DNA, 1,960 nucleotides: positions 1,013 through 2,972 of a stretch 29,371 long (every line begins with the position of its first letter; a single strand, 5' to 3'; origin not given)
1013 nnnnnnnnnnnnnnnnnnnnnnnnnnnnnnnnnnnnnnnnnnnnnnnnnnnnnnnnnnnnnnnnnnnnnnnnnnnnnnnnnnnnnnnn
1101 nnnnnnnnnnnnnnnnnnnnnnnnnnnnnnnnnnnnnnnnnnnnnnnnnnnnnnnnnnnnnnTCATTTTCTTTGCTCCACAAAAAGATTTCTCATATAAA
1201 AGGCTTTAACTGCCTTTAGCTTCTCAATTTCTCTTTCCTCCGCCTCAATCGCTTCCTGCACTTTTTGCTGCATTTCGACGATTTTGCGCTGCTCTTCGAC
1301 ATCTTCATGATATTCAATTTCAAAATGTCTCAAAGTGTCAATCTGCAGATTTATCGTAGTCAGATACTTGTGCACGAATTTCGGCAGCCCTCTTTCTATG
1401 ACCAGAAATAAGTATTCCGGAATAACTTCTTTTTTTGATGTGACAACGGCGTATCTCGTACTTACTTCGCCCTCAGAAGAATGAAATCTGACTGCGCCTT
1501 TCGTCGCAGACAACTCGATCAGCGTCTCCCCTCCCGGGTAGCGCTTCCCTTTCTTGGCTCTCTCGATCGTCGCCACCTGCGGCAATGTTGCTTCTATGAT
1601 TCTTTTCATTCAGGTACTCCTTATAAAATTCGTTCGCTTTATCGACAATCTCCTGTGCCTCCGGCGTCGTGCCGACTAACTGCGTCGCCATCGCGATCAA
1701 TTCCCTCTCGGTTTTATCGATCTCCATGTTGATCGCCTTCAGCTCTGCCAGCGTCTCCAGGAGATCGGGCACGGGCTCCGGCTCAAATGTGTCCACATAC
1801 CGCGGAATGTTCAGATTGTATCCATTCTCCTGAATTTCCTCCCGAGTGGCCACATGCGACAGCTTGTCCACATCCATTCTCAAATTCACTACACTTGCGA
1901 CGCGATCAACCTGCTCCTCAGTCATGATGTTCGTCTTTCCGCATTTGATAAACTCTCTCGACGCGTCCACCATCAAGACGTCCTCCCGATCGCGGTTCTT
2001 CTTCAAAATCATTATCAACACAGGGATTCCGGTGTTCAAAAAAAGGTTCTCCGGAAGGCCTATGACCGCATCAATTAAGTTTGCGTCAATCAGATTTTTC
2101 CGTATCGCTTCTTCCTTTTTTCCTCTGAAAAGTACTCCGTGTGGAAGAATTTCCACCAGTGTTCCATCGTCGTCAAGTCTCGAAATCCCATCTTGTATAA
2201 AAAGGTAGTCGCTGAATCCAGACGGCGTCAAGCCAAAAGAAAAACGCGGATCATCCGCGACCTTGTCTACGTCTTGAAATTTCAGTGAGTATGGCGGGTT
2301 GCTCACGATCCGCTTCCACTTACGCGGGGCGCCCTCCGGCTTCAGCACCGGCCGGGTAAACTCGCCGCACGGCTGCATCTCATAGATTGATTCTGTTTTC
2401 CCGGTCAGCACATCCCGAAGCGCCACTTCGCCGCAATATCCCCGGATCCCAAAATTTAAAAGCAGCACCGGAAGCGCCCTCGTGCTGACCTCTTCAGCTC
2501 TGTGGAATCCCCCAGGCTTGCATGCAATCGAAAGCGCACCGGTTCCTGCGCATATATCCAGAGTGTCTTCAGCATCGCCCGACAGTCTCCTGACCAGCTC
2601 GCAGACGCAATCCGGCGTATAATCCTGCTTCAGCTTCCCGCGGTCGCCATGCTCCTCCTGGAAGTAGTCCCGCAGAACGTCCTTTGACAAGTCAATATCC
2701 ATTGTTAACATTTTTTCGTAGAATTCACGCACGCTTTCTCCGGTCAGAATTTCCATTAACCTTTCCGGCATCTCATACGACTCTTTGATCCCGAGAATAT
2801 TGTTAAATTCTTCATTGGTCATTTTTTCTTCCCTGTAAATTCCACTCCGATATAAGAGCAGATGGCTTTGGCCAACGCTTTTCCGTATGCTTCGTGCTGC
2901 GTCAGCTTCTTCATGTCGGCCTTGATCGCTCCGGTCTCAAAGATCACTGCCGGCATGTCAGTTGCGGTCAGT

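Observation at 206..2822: Late-operon accessory block next to attP: R-less type I-like methyltransferase (M plus half-S) chained to two unknown genes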

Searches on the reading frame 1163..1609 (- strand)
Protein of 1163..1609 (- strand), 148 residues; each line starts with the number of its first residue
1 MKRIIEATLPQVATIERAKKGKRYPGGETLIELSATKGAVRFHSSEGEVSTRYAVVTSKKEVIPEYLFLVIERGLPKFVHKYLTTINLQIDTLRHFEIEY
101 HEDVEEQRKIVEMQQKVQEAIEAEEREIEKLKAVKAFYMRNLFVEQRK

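Call 3: search_protein_families(library=pfam, proteins=[window:1163-1609:-], max_evalue=0.1)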
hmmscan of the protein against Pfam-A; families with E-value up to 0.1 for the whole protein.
window:1163-1609:- (148 aa): 3 families
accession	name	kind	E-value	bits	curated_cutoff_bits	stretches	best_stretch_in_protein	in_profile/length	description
PF01420.25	Methylase_S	-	2.2e-08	34.9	22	1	17-132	50-167/168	Type I restriction modification DNA specificity domain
PF07146.16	DUF1389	-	4.7e-05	23.2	29.6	1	52-124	27-97/311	Protein of unknown function (DUF1389)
PF08657.15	DASH_Spc34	-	0.016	15.3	26.7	1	79-133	226-275/280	DASH complex subunit Spc34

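Call 4: search_protein_families(library=phrogs, proteins=[window:1163-1609:-], max_evalue=0.01)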
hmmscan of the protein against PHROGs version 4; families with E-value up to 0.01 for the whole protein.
window:1163-1609:- (148 aa): 1 family
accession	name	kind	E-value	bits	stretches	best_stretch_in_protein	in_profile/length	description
phrog_2668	-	unknown function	4.6e-17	62.8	1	15-145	74-213/554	-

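Call 5: search_protein_families(library=padloc, proteins=[window:1163-1609:-], max_evalue=0.01)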
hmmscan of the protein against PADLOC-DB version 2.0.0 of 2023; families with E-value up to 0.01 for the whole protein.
window:1163-1609:- (148 aa): 31 families (the best 25 are shown)
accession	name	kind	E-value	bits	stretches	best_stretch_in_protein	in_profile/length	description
PDLC03124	Specificity_I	-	6.6e-11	40.7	1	15-144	280-413/413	Type I specificity subunit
PDLC03178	Specificity_I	-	1.1e-10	39.4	1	19-144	280-411/411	Type I specificity subunit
PDLC03087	Specificity_I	-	1.4e-10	38.7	1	38-146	297-413/418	Type I specificity subunit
PDLC03165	Specificity_I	-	3.6e-10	37.9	1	17-144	280-411/411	Type I specificity subunit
PDLC03185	Specificity_I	-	7.1e-10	36.7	1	17-146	73-204/408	Type I specificity subunit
PDLC03090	Specificity_I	-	1.8e-08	32.1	1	27-136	86-205/434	Type I specificity subunit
PDLC03108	Specificity_I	-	5.5e-08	30.5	1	23-143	303-431/452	Type I specificity subunit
PDLC03191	Specificity_I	-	7.4e-08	30.1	1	19-136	294-419/436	Type I specificity subunit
PDLC03146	Specificity_I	-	9.3e-08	29.6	1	19-144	72-205/420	Type I specificity subunit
PDLC03098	Specificity_I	-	1.1e-07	29.7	1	11-144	82-219/443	Type I specificity subunit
PDLC03162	Specificity_I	-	1.1e-07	29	1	18-132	67-186/431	Type I specificity subunit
PDLC03053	Specificity_I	-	1.3e-07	29.3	1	16-135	57-179/397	Type I specificity subunit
PDLC03064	Specificity_I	-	3e-07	28.1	1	25-144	287-409/409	Type I specificity subunit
PDLC03100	Specificity_I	-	6.5e-07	27.1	1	38-145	276-390/392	Type I specificity subunit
PDLC03084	Specificity_I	-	1.1e-06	26.3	1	23-132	61-173/392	Type I specificity subunit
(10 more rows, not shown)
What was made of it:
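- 1163..1609 (-): Half-size HsdS (148 aa) with one TRD and a C-terminal coiled-coil helix. It has its own RBS (AAGGAG, 7 nt upstream of the ATG). Methylase_S 2.2e-8, phrog_2668 and PADLOC Specificity_I (calls 3-5).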

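Call 71: search_dna_similar(query=window:1163-1609:-, collection=phages, mode=protein, max_rows=40, max_evalue=0.001, rows=spread)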
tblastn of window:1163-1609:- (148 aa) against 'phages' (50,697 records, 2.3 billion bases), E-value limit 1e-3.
Records with a match: 7; places in all: 7; records where one place covers at least 80% of the query: 1.
Best place of each record, by identity: <60% 7.
By first word of the organism name: Streptococcus 3; Enterococcus 2; Lactobacillus 2.
By host as written in the record: Lactobacillus jensenii 2; Streptococcus suis ZJ20091101 1; Streptococcus pneumoniae 20/4 1; Streptococcus pneumoniae 48/2 1; Enterococcus faecalis 1; Enterococcus faecalis EfsPF36 1.
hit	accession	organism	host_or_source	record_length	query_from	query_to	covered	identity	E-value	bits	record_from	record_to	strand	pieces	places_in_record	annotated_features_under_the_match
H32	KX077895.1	Streptococcus phage phiZJ20091101-4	Streptococcus suis ZJ20091101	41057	7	144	93%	35.5%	7e-19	87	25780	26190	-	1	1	hypothetical protein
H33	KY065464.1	Streptococcus phage IPP23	Streptococcus pneumoniae 20/4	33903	8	117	74%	40.9%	1e-21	95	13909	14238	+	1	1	hypothetical protein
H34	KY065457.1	Streptococcus phage IPP16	Streptococcus pneumoniae 48/2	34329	8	112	71%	39.0%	1e-20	92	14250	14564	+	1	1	hypothetical protein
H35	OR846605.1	Enterococcus phage Efs 1-1-1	Enterococcus faecalis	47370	9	117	74%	36.7%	3e-13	71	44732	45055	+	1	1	record has no annotation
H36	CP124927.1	Enterococcus phage 1_EfsPF36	Enterococcus faecalis EfsPF36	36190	9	117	74%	36.7%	3e-13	71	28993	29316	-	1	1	record has no annotation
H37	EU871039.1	Lactobacillus phage Lv-1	Lactobacillus jensenii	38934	9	112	70%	31.5%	8e-10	61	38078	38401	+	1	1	DNA methylase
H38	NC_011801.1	Lactobacillus phage Lv-1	Lactobacillus jensenii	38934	9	112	70%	31.5%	8e-10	61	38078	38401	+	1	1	DNA methyltransferase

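Call 72: get_annotated_region(hit=H38, flank=3500)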
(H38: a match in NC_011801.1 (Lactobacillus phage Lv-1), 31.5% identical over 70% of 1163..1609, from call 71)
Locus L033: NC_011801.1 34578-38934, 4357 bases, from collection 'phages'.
description: Lactobacillus phage Lv-1, complete genome.
organism: Lactobacillus phage Lv-1 (NCBI taxid 578234)
taxonomy: Viruses; Duplodnaviria; Heunggongvirae; Uroviricota; Caudoviricetes
host: Lactobacillus jensenii; source: bacteria from human vagina; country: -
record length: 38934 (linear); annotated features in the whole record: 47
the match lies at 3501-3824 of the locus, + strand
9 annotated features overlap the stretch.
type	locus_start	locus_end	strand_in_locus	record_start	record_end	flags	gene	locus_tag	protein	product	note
CDS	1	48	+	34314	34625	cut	-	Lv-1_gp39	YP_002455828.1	hypothetical protein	-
CDS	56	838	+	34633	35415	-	-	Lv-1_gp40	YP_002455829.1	hypothetical protein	-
CDS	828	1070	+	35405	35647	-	-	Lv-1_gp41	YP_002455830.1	hypothetical protein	-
CDS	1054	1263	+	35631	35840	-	-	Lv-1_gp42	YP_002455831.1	hypothetical protein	-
CDS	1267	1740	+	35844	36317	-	-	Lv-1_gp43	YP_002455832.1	transcriptional activator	-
CDS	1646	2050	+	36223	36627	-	-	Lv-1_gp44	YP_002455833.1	hypothetical protein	-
CDS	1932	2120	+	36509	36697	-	-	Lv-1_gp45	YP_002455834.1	hypothetical protein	-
CDS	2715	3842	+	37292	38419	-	-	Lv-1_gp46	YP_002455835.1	DNA methyltransferase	-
CDS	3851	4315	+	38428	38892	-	-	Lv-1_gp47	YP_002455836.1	HNH endonuclease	-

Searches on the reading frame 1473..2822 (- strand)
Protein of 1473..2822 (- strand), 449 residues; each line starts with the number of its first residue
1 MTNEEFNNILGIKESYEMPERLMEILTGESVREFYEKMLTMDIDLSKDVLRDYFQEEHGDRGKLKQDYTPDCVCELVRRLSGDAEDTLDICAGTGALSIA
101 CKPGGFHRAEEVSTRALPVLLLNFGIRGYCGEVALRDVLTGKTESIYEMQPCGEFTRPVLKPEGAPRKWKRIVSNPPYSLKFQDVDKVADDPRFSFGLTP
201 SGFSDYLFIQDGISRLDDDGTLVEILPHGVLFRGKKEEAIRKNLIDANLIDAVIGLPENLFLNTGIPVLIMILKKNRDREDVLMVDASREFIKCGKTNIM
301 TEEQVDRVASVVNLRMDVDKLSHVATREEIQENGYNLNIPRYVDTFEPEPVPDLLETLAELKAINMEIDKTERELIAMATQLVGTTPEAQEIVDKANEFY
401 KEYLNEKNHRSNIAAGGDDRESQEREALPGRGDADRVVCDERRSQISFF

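Call 3: search_protein_families(library=pfam, proteins=[window:1473-2822:-], max_evalue=0.1)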
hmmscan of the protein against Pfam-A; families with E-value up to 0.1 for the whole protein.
window:1473-2822:- (449 aa): 3 families
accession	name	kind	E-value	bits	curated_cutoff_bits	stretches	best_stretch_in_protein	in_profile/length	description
PF02384.22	N6_Mtase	-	2.4e-54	185.2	20.4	1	166-347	123-307/311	N-6 DNA Methylase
PF07669.17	Eco57I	-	6e-05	23.6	25.3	1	168-256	74-165/171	Eco57I restriction-modification methylase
PF05175.20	MTS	-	0.004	17.3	23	0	263-304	39-80/170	Methyltransferase small domain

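Call 4: search_protein_families(library=phrogs, proteins=[window:1473-2822:-], max_evalue=0.01)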
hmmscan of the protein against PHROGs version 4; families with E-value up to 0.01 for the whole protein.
window:1473-2822:- (449 aa): 6 families
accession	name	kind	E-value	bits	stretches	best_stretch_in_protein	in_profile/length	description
phrog_6380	-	other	3.1e-96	323.6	1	48-410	4-356/382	DNA methyltransferase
phrog_2713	-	unknown function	7e-54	184.7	1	171-383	293-515/520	-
phrog_1071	-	other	1.3e-33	117.2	1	2-150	4-167/223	DNA methyltransferase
phrog_34860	-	unknown function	1.9e-09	37.1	1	204-296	375-479/830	-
phrog_9133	-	unknown function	9.1e-09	34.7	1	68-279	738-908/1259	-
phrog_33645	-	unknown function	4.7e-07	30.8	1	5-57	7-60/67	-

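Call 5: search_protein_families(library=padloc, proteins=[window:1473-2822:-], max_evalue=0.01)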
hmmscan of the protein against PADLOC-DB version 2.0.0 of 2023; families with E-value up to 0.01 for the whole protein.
window:1473-2822:- (449 aa): 25 families
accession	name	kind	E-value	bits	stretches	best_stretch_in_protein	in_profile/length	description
PDLC03022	MTase_I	-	1e-74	250.3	1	171-357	302-488/857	Type I methyltransferase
PDLC03027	MTase_I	-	4.8e-50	168.9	1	163-358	252-452/810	Type I methyltransferase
PDLC03031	MTase_I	-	3.7e-43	145.8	1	65-353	185-493/834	Type I methyltransferase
PDLC03032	MTase_I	-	1.2e-36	124.1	1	166-354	257-450/1001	Type I methyltransferase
PDLC03028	MTase_I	-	1.7e-26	90.6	1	169-375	1008-1222/1236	Type I methyltransferase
PDLC03020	MTase_I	-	1.9e-24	84.6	1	171-262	301-392/410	Type I methyltransferase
PDLC03039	MTase_I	-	5.4e-24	82.3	1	168-345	269-451/708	Type I methyltransferase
PDLC03038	MTase_I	-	9.7e-22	74.6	1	169-347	272-455/896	Type I methyltransferase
PDLC03033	MTase_I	-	2.6e-21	74.2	1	137-344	271-493/541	Type I methyltransferase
PDLC03021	MTase_I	-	5e-21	73.1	1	170-378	274-488/491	Type I methyltransferase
PDLC03019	MTase_I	-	9.6e-19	65.2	1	170-350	268-465/932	Type I methyltransferase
PDLC03035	MTase_I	-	1.9e-16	57.8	1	172-424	278-524/653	Type I methyltransferase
PDLC03029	MTase_I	-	2.8e-16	57.1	1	169-407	282-541/661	Type I methyltransferase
PDLC04134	mad2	-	3.9e-15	53.6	1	45-311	249-483/492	mads_2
PDLC03240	MTase_II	-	6e-15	53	1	170-344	276-467/511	Type II methyltransferase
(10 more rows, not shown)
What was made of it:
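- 1473..2822 (-): HsdM-like gamma-class N6-adenine DNA methyltransferase (449-aa ORF). Motif I is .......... and motif IV is NPPY. No HsdM_N domain was detected. The last 43 codons overlap the S gene in another frame. N6_Mtase 2.4e-54, phrog_6380 3e-96 and PADLOC MTase_I 1e-74 (calls 3-5).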

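Call 17: find_related_loci(query=window:1473-2822:-, collection=viral_contigs, flank=5000)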
Query window:1473-2822:- (449 aa) in viral_contigs; peptide patterns used: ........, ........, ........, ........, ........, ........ (x = any residue, [..] = any of these).
8 stretches matched a pattern; 1 encode a relative of the query (tblastn E <= 1e-3); 1 distinct loci.
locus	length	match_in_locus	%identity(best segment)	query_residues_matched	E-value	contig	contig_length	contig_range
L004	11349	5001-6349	82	1-449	0e+0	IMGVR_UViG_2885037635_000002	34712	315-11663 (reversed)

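Call 18: search_dna_similar(query=window:1610-2822:-, collection=phages, mode=protein, max_rows=30)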
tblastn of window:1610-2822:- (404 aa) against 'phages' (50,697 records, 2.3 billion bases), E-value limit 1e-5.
Records with a match: 234; places in all: 236; records where one place covers at least 80% of the query: 26.
Best place of each record, by identity: <60% 234.
By first word of the organism name: Lactococcus 109; Streptococcus 51; Bacteriophage 16; Lactobacillus 11; Staphylococcus 10; Leuconostoc 7; Listeria 5; Enterococcus 4; Lacticaseibacillus 3; Mycoplasma 2; and 12 more.
By host as written in the record: Lactococcus lactis subsp. cremoris CA-49 39; Lactococcus lactis 36; - 26; Streptococcus thermophilus 11; Lactococcus lactis SMQ-86 11; Streptococcus equinus MEM7 5; Listeria monocytogenes 5; Staphylococcus aureus 5; and 66 more.
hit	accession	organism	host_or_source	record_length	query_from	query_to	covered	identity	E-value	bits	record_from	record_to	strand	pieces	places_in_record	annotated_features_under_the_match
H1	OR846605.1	Enterococcus phage Efs 1-1-1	Enterococcus faecalis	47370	1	404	100%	43.7%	3e-98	326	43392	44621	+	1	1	record has no annotation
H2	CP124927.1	Enterococcus phage 1_EfsPF36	Enterococcus faecalis EfsPF36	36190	1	404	100%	43.2%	1e-97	325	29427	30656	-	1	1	record has no annotation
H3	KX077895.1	Streptococcus phage phiZJ20091101-4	Streptococcus suis ZJ20091101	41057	9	404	98%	42.9%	2e-89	301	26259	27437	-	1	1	type I restriction-modification system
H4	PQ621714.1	Streptococcus phage PY3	Streptococcus equinus MEM7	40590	4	385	94%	41.3%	1e-71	294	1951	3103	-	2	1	DNA methyltransferase | hypothetical protein (x2)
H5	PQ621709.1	Streptococcus phage Pika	Streptococcus equinus MEM36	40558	9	385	93%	41.4%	3e-86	291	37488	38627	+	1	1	DNA methyltransferase | hypothetical protein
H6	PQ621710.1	Streptococcus phage PYS40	Streptococcus equinus MEM35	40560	9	385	93%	41.4%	3e-86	291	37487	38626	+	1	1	DNA methyltransferase | hypothetical protein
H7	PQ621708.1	Streptococcus phage Bsingle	Streptococcus equinus MEM36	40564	9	385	93%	41.4%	3e-86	291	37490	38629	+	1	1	DNA methyltransferase | hypothetical protein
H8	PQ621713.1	Streptococcus phage PY2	Streptococcus equinus MEM7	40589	9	385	93%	41.4%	3e-86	291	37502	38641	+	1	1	DNA methyltransferase | hypothetical protein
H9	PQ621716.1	Streptococcus phage PY7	Streptococcus equinus MEM35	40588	9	385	93%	41.4%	3e-86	291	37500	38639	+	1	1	DNA methyltransferase | hypothetical protein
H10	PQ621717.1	Streptococcus phage PY9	Streptococcus equinus MEM7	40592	9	385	93%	41.4%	3e-86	291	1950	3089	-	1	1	DNA methyltransferase | hypothetical protein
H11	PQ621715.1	Streptococcus phage PY4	Streptococcus equinus MEM7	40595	9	385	93%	41.4%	3e-86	291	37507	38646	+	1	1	DNA methyltransferase | hypothetical protein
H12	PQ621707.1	Streptococcus phage 36L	Streptococcus equinus MEM36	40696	9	385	93%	41.4%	3e-86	291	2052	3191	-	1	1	DNA methyltransferase | hypothetical protein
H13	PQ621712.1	Streptococcus phage PY1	Streptococcus equinus MEM7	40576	14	385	92%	41.2%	1e-82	281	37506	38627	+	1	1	DNA methyltransferase | hypothetical protein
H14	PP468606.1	Staphylococcus phage SpP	Staphylococcus saprophyticus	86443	4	375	88%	42.1%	1e-46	277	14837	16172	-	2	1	N-6 DNA Methylase | DNA methyltransferase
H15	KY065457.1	Streptococcus phage IPP16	Streptococcus pneumoniae 48/2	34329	4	378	93%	38.3%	1e-72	252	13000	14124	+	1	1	type I restriction-modification system, DNA-methyltransferase subunit ...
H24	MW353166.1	Mycoplasma phage sp.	Mycoplasma anatis MYCAV786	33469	17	371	88%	27.7%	1e-29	127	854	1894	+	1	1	type I restriction-modification system, DNA-methyltransferase subunit ...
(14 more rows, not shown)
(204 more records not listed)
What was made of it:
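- M homologues occur in 234 phage records, 26 of them near full length (call 18).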

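Call 20: get_annotated_region(hit=H3, flank=5000)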
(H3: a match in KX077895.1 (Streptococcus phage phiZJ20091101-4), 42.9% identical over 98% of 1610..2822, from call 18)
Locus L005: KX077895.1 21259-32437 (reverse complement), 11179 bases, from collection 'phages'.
description: Streptococcus phage phiZJ20091101-4, complete genome.
organism: Streptococcus phage phiZJ20091101-4 (NCBI taxid 1860193)
taxonomy: Viruses; Duplodnaviria; Heunggongvirae; Uroviricota; Caudoviricetes
host: Streptococcus suis ZJ20091101; source: -; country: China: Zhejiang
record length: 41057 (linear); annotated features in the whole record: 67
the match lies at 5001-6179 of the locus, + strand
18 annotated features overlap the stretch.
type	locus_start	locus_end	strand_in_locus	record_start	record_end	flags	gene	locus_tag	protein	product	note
CDS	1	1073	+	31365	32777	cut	-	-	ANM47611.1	DNA helicase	DNA helicase, phage-associated; ORF43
CDS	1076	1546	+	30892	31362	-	-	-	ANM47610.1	single-stranded DNA-binding protein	ORF42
CDS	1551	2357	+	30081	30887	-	-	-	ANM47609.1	replication protein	Phage replication protein; ORF41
CDS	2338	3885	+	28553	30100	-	-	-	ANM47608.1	DNA primase/helicase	DNA primase/helicase, phage-associated; ORF40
CDS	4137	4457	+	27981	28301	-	-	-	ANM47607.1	hypothetical protein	Phage protein; ORF39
CDS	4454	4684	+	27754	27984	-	-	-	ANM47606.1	hypothetical protein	Phage protein; ORF38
CDS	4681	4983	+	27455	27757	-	-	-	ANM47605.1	hypothetical protein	FIG048485: Phage protein; ORF37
CDS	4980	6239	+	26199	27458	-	-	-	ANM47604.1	type I restriction-modification system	Type I restriction-modification system, DNA-met; ORF36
CDS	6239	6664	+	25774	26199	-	-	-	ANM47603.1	hypothetical protein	hypothetical protein; ORF35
CDS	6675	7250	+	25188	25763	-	-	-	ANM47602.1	hypothetical protein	Phage protein; ORF34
CDS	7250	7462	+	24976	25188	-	-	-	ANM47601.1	hypothetical protein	hypothetical protein; ORF33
CDS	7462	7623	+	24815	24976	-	-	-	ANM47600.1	hypothetical protein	hypothetical protein; ORF32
CDS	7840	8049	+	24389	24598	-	-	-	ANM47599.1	hypothetical protein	hypothetical protein; ORF31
CDS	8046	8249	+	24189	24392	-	-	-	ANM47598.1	hypothetical protein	hypothetical protein; ORF30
CDS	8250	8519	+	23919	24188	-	-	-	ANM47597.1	hypothetical protein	hypothetical protein; ORF29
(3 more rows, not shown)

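Call 21: get_annotated_region(hit=H5, flank=5000)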
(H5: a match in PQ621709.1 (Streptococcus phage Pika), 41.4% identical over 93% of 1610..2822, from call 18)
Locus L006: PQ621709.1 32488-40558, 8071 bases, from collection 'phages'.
description: Streptococcus phage Pika, complete genome.
organism: Streptococcus phage Pika (NCBI taxid 3390264)
taxonomy: Viruses
host: Streptococcus equinus MEM36; source: bovine feces; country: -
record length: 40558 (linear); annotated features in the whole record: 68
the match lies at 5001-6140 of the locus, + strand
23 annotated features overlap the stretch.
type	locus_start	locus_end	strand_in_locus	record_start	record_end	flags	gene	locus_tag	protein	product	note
CDS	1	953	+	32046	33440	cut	-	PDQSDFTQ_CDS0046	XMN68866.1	hypothetical protein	-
CDS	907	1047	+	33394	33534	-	-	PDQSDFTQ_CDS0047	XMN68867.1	hypothetical protein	-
CDS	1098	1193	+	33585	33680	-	-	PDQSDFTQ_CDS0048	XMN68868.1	hypothetical protein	-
CDS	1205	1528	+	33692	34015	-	-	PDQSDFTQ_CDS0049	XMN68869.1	Holliday junction resolvase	RNA and nucleotide metabolism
CDS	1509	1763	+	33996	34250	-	-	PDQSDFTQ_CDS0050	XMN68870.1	hypothetical protein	-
CDS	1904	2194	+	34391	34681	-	-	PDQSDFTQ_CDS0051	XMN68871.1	hypothetical protein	-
CDS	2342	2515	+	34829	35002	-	-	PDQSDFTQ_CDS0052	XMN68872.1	hypothetical protein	-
CDS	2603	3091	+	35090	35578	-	-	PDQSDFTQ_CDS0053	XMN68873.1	hypothetical protein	-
CDS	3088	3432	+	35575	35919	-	-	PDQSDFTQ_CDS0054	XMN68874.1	hypothetical protein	-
CDS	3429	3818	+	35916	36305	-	-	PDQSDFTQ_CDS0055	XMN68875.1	hypothetical protein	-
CDS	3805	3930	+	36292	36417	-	-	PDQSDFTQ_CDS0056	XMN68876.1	hypothetical protein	-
CDS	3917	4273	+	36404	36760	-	-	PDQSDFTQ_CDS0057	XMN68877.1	hypothetical protein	-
CDS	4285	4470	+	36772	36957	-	-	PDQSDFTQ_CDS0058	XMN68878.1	hypothetical protein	-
CDS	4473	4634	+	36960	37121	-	-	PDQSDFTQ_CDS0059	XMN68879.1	hypothetical protein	-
CDS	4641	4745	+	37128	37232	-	-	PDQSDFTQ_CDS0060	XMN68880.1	hypothetical protein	-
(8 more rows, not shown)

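Call 22: get_annotated_region(hit=H15, flank=4000)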
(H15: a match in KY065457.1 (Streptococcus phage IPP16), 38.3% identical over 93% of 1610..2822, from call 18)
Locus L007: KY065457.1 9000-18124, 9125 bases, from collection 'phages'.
description: Streptococcus phage IPP16, complete genome.
organism: Streptococcus phage IPP16 (NCBI taxid 1916156)
taxonomy: Viruses; Duplodnaviria; Heunggongvirae; Uroviricota; Caudoviricetes
host: Streptococcus pneumoniae 48/2; source: -; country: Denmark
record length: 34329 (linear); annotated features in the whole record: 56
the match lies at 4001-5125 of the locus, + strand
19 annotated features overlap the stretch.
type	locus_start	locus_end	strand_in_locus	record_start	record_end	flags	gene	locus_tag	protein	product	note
CDS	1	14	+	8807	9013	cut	-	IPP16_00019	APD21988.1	hypothetical protein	-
CDS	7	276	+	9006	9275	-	-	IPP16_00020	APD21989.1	hypothetical protein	-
CDS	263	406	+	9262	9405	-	-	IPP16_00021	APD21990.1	hypothetical protein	-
CDS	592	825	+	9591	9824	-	-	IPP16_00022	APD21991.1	hypothetical protein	-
CDS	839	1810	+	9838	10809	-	-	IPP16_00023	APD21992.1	recombinational DNA repair protein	Recombinational DNA repair protein RecT (prophage associated)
CDS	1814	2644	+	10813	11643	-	-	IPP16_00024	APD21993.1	hypothetical protein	-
CDS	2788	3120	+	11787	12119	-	-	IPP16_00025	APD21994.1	hypothetical protein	-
CDS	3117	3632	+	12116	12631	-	-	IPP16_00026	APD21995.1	hypothetical protein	-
CDS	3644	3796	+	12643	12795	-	-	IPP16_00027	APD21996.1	hypothetical protein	-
CDS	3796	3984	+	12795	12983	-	-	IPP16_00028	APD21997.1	hypothetical protein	-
CDS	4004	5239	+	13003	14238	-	-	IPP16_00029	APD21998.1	type I restriction-modification system, DNA-methyltransferase subunit M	-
CDS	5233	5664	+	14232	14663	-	-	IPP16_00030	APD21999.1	hypothetical protein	-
CDS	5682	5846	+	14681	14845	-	-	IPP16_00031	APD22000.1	hypothetical protein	-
CDS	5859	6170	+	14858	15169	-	-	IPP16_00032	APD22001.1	membrane protein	-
CDS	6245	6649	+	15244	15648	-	-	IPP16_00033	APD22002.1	hypothetical protein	-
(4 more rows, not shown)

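Call 63: get_annotated_region(hit=H2, flank=4500)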
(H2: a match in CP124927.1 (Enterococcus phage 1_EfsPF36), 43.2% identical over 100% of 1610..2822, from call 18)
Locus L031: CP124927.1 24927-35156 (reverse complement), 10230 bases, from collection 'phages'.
description: Enterococcus phage 1_EfsPF36, complete genome.
organism: Enterococcus phage 1_EfsPF36 (NCBI taxid 3045170)
taxonomy: Viruses; Duplodnaviria; Heunggongvirae; Uroviricota; Caudoviricetes
host: Enterococcus faecalis EfsPF36; source: urine; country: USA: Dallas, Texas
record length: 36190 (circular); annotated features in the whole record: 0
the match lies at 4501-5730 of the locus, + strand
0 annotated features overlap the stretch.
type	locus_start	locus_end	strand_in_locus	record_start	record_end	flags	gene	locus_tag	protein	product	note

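Call 64: get_annotated_region(hit=H24, flank=3500)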
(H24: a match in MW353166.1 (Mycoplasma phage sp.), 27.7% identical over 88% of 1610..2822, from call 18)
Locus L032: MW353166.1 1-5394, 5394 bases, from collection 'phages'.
description: Mycoplasma phage sp. isolate MYCAV786_Manat_putative_prophage_1 genomic sequence.
organism: Mycoplasma phage sp. (NCBI taxid 2806022)
taxonomy: Viruses
host: Mycoplasma anatis MYCAV786; source: trachea; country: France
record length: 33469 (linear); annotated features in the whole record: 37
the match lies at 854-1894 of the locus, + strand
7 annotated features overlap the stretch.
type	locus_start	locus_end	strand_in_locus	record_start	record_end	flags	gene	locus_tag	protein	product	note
CDS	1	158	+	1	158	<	-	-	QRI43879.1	hypothetical protein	-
CDS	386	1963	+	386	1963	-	-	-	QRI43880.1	type I restriction-modification system, DNA-methyltransferase subunit M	-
CDS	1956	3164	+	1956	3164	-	-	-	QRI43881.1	type I restriction-modification system, specificity subunit S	-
CDS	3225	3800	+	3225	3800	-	-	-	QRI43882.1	hypothetical protein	-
CDS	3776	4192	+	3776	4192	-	-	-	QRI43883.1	hypothetical protein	-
CDS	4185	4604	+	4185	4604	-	-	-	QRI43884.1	hypothetical protein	-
CDS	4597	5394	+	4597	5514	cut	-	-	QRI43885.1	hypothetical protein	-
